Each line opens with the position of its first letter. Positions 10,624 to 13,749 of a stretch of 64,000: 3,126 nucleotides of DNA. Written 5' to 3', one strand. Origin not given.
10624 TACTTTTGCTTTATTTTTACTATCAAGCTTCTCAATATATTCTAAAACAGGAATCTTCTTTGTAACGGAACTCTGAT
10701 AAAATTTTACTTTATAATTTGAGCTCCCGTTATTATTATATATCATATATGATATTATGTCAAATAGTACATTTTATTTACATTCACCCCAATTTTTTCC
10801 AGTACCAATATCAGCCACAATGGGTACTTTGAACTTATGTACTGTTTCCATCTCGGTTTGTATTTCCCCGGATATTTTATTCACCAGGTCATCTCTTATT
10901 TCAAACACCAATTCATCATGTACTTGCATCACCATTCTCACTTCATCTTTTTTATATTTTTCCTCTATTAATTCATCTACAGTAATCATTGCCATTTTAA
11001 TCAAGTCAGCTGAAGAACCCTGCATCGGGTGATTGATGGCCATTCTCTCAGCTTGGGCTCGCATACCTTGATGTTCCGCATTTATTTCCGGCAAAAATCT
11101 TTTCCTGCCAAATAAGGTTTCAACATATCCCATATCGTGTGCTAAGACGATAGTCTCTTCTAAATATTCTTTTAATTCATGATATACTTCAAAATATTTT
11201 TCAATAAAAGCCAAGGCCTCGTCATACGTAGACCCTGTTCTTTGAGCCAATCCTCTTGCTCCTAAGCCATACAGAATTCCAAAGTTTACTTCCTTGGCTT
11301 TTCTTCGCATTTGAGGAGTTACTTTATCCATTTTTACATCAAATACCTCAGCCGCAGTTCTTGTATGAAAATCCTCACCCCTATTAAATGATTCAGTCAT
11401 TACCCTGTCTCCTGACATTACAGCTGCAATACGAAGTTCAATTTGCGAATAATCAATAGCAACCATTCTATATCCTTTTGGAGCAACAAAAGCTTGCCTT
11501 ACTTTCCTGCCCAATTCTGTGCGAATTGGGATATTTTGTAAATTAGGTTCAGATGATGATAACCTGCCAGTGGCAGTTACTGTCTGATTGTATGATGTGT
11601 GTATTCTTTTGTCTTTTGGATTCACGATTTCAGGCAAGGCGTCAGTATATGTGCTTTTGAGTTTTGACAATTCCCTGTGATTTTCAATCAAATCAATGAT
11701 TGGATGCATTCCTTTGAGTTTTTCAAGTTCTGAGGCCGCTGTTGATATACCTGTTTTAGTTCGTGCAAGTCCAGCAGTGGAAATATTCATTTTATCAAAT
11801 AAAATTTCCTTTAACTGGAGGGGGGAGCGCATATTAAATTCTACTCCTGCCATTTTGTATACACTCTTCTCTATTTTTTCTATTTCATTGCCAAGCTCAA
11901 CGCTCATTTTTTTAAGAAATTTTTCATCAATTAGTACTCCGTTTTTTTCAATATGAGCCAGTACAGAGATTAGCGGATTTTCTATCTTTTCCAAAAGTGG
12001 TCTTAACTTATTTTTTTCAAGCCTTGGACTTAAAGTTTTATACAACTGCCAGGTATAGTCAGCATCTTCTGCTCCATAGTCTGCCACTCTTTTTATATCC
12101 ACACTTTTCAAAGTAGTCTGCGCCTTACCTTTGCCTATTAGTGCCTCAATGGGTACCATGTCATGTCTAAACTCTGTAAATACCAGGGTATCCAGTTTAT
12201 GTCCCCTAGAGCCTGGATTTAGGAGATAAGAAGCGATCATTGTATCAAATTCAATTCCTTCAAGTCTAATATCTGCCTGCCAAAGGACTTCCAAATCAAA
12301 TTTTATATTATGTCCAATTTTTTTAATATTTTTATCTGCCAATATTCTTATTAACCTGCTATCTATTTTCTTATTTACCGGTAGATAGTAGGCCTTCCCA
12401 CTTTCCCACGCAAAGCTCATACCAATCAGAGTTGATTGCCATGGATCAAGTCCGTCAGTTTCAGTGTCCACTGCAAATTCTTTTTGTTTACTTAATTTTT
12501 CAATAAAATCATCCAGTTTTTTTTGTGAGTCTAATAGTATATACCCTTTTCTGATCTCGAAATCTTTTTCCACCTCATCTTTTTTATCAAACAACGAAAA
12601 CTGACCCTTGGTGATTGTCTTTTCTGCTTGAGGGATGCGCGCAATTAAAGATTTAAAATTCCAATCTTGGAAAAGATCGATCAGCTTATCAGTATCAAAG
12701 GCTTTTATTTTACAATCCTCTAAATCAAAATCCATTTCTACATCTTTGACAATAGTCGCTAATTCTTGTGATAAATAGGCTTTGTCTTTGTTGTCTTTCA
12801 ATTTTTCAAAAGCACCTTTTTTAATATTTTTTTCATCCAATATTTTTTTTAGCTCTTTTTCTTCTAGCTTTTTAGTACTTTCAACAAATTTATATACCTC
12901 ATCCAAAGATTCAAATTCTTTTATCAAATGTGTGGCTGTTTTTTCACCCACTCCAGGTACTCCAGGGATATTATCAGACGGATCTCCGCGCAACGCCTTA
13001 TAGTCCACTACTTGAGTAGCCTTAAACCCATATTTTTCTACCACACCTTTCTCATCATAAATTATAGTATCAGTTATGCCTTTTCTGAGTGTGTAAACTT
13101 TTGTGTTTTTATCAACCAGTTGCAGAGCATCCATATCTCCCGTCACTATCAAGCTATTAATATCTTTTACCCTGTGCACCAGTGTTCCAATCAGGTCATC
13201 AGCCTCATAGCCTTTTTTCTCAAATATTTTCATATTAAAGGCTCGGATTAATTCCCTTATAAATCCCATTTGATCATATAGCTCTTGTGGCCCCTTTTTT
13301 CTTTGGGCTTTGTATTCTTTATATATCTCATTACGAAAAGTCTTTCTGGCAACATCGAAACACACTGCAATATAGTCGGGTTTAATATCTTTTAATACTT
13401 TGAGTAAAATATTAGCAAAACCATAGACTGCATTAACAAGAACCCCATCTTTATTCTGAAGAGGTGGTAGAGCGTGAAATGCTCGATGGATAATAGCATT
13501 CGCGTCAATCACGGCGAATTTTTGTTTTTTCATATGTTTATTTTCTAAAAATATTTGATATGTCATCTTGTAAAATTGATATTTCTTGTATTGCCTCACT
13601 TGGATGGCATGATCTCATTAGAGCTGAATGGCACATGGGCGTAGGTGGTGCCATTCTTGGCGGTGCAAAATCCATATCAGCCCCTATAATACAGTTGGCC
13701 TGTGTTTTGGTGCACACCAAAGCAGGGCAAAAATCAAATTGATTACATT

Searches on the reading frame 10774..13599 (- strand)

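Call 18: search_protein_families(library=pfam, proteins=[window:10774-13599:-], max_evalue=0.00001)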
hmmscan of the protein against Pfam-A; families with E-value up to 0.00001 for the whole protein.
window:10774-13599:- (941 aa): 5 families
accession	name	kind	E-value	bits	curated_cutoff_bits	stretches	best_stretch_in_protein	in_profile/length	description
PF00476.26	DNA_pol_A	-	5.3e-150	500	34.3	1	560-939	2-381/381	DNA polymerase family A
PF02739.22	5_3_exonuc_N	-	4e-55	186.4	34.3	1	28-191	2-164/164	5'-3' exonuclease, N-terminal resolvase-like domain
PF01612.26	DNA_pol_A_exo1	-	8.9e-32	110.7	23.6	1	355-528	3-173/173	3'-5' exonuclease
PF01367.25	5_3_exonuc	-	3.5e-30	104.8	40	1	194-303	3-96/97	5'-3' exonuclease, C-terminal SAM fold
PF22619.2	DNA_polI_exo1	-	5.8e-15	55.8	27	1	385-496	9-120/140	DNA polymerase I, ribonuclease H-like domain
